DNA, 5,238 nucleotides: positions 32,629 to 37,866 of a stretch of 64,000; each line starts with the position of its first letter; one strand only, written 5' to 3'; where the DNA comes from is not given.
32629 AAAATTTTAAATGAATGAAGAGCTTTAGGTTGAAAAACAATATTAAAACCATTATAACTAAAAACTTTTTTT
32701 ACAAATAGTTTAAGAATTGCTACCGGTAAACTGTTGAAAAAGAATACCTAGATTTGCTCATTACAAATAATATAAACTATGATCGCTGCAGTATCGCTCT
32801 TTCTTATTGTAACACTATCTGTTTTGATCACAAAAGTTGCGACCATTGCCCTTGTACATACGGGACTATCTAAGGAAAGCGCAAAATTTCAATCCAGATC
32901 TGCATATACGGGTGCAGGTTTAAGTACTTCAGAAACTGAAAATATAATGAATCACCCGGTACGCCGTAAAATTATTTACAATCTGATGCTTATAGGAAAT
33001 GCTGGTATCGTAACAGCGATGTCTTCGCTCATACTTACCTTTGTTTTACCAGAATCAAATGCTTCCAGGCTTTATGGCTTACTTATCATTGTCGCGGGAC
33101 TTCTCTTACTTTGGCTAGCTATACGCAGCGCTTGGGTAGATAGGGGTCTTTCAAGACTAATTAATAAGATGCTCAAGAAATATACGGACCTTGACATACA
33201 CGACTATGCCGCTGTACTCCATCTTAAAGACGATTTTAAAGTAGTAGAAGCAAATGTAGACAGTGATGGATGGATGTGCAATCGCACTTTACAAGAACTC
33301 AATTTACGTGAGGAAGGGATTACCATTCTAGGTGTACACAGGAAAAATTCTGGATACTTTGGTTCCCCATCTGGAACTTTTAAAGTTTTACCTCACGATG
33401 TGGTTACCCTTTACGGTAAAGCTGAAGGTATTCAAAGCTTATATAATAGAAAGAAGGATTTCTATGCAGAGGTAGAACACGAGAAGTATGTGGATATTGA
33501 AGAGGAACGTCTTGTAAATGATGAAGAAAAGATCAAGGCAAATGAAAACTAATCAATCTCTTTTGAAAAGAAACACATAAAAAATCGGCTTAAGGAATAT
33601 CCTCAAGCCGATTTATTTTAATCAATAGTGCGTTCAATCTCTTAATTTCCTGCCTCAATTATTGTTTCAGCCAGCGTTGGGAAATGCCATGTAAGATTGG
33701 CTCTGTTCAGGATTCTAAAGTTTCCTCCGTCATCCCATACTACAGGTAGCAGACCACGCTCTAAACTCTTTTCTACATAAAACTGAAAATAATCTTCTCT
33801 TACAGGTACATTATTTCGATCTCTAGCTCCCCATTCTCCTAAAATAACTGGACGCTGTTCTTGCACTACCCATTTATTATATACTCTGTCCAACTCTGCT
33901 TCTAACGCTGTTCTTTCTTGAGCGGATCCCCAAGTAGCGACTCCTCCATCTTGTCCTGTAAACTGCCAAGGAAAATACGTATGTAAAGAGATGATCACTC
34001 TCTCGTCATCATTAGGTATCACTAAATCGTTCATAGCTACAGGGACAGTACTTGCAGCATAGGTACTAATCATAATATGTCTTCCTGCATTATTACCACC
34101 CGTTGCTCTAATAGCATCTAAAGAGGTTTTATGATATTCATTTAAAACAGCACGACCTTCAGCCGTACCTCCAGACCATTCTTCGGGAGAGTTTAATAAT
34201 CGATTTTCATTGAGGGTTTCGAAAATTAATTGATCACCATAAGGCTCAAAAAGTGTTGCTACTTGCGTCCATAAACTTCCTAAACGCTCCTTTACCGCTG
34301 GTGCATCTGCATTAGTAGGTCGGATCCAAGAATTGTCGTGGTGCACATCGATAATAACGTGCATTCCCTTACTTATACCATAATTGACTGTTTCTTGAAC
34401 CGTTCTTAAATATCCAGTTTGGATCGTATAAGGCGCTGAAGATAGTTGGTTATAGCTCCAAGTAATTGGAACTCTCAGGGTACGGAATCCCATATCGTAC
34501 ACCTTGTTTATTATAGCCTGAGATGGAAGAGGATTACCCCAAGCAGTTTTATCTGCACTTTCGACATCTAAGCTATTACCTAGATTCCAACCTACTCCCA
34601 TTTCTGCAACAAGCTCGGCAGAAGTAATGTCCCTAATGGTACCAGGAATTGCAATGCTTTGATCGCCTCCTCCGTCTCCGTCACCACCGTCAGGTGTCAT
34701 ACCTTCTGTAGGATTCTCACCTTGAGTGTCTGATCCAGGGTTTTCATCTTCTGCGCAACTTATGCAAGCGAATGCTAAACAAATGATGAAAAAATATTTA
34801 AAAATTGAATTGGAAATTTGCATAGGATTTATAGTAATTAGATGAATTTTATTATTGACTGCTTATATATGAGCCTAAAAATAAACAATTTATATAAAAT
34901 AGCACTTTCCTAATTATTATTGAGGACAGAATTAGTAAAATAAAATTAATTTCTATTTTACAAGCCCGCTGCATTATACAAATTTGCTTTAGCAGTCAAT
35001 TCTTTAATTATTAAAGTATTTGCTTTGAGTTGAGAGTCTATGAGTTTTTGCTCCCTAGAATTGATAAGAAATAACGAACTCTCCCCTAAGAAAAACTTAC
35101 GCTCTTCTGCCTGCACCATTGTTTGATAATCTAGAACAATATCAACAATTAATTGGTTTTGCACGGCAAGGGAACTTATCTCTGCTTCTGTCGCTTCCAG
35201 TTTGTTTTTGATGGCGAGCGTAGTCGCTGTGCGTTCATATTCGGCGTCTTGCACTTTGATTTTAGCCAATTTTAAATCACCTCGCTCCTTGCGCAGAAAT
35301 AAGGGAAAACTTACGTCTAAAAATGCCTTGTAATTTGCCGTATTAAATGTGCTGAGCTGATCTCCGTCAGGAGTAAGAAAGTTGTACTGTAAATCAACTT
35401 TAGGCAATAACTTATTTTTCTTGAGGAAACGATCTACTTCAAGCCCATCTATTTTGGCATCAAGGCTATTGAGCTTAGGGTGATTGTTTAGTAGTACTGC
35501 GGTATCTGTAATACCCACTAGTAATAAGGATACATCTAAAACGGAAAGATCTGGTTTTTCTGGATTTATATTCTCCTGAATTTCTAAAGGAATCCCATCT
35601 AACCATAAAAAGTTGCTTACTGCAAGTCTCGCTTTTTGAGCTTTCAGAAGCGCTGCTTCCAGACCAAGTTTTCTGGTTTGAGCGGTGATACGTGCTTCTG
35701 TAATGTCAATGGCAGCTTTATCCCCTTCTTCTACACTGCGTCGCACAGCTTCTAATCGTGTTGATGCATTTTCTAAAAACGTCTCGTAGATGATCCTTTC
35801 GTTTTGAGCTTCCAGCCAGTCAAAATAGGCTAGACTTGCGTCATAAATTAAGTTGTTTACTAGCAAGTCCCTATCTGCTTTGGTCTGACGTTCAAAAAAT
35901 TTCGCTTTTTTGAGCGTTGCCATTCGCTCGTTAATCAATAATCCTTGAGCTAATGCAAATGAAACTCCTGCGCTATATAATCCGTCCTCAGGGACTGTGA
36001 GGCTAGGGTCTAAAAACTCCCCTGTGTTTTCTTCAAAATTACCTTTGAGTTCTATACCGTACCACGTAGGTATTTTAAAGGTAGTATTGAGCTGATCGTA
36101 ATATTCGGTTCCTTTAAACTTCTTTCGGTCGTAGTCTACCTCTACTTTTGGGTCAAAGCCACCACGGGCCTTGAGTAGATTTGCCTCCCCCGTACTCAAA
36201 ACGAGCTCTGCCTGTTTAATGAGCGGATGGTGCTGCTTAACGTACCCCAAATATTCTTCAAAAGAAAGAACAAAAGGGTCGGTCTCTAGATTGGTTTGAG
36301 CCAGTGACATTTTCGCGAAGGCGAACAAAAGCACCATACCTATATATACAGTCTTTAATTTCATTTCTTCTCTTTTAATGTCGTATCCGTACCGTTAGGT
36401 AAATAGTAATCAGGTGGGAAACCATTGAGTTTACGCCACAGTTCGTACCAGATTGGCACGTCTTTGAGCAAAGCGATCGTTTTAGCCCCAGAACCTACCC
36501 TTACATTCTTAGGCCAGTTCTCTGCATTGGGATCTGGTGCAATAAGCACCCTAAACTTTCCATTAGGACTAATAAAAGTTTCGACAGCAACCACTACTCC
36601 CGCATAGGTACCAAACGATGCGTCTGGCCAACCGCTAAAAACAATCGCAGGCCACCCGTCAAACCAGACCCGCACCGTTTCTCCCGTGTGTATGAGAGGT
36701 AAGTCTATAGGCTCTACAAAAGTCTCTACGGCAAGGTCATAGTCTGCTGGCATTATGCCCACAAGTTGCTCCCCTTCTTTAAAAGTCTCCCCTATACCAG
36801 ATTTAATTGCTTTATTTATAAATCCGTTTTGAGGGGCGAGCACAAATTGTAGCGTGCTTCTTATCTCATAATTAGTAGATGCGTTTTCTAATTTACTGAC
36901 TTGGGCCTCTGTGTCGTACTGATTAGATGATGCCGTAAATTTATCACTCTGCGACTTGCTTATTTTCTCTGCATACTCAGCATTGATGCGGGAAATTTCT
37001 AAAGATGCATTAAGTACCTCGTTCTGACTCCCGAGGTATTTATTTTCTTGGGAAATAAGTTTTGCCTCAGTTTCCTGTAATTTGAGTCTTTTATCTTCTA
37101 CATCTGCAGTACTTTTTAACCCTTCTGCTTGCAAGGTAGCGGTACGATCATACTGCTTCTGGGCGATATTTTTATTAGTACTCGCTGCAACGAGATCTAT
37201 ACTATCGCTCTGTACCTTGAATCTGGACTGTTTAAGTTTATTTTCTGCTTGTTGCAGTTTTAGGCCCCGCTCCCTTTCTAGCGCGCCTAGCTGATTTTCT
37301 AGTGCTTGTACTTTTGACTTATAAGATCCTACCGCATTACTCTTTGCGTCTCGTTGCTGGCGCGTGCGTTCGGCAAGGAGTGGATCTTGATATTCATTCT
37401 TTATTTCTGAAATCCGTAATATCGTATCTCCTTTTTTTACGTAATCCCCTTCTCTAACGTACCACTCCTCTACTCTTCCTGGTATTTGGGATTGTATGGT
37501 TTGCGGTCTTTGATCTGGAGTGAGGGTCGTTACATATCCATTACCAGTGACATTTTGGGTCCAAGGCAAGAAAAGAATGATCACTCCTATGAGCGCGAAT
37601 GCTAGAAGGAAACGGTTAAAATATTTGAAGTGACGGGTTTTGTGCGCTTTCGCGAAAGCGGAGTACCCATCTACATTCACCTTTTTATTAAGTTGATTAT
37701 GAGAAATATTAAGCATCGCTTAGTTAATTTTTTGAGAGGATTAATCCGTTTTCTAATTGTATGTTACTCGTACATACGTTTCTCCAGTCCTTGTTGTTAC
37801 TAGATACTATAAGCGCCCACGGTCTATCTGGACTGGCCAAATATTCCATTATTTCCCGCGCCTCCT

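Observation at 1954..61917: Hyper-abundant palindrome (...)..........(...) in spacers and, in all three frames, inside intact genes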

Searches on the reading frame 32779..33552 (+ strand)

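Call 59: search_protein_families(library=pfam, proteins=[window:32779-33552:+], max_evalue=0.00001)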
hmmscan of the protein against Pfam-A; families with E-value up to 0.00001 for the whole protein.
window:32779-33552:+ (257 aa): 1 family
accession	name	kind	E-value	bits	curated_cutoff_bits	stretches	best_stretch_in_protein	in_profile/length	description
PF02080.26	TrkA_C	-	8.8e-15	54.8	27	1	155-224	1-69/71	TrkA-C domain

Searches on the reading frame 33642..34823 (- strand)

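Call 59: search_protein_families(library=pfam, proteins=[window:33642-34823:-], max_evalue=0.00001)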
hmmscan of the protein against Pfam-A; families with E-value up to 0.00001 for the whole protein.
window:33642-34823:- (393 aa): 1 family
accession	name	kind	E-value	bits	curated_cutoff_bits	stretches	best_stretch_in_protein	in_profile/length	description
PF00150.24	Cellulase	-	1.3e-55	189.2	23.5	1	92-364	14-267/272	Cellulase (glycosyl hydrolase family 5)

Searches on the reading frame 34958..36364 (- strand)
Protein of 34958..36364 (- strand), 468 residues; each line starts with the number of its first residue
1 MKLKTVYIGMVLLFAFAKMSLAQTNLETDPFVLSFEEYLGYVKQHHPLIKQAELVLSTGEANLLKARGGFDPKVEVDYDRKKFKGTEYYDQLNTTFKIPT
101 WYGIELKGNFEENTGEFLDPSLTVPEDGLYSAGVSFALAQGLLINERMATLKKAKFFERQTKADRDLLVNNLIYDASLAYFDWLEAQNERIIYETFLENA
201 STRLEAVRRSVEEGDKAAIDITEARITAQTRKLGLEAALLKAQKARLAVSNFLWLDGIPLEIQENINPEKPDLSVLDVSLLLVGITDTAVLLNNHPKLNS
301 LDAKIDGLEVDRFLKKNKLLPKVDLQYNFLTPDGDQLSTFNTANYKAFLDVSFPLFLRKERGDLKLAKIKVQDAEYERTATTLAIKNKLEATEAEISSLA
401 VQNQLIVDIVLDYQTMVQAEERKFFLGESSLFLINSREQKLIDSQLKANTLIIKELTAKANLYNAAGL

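Call 10: search_protein_families(library=pfam, proteins=[window:34958-36364:-])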
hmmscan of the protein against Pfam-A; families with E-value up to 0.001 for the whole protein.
window:34958-36364:- (468 aa): 1 family
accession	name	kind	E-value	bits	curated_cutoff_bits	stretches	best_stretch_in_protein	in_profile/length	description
PF02321.23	OEP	-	8e-30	104.5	22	2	36-248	2-181/187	Outer membrane efflux protein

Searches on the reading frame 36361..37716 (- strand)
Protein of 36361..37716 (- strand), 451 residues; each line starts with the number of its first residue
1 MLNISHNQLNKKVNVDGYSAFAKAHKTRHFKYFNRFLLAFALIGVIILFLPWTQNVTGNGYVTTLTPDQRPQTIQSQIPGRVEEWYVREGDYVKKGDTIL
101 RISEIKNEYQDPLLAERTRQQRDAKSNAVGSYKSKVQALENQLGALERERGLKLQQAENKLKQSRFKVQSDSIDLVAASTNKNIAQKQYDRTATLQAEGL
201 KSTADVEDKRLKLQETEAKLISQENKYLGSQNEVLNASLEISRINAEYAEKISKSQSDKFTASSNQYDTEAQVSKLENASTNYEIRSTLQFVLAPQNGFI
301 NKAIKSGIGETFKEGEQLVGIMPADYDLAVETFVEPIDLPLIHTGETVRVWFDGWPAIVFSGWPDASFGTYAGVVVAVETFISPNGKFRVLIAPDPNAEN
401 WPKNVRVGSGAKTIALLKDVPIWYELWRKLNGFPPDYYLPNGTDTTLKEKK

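Call 9: find_encoding_contigs(protein=window:36361-37716:-, flank=10000, max_places=6)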
Protein window:36361-37716:- (451 aa): 1 contig read that carries it; 1 place shown.
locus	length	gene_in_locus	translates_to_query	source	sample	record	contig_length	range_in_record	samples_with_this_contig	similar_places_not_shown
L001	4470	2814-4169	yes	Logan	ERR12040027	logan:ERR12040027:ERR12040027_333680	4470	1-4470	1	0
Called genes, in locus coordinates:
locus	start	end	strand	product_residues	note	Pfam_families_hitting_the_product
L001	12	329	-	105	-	-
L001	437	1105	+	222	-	PF00440:TetR_N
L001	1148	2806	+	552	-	PF00664:ABC_membrane, PF00005:ABC_tran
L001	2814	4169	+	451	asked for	PF25919:BSH_CusB (faint)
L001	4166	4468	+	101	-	?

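Call 10: search_protein_families(library=pfam, proteins=[window:36361-37716:-])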
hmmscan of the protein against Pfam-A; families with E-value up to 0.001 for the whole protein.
window:36361-37716:- (451 aa): 3 families
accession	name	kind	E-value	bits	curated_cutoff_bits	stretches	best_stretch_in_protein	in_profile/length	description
PF13533.13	Biotin_lipoyl_2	-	1.3e-12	47.6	29.8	1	72-102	1-31/32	Biotin-lipoyl like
PF13437.12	HlyD_3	-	9.1e-09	36.5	22.2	0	73-105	1-33/106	HlyD family secretion protein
PF16576.10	HlyD_D23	-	8.3e-08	32.2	30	1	68-163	16-88/214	Barrel-sandwich domain of CusB or HlyD membrane-fusion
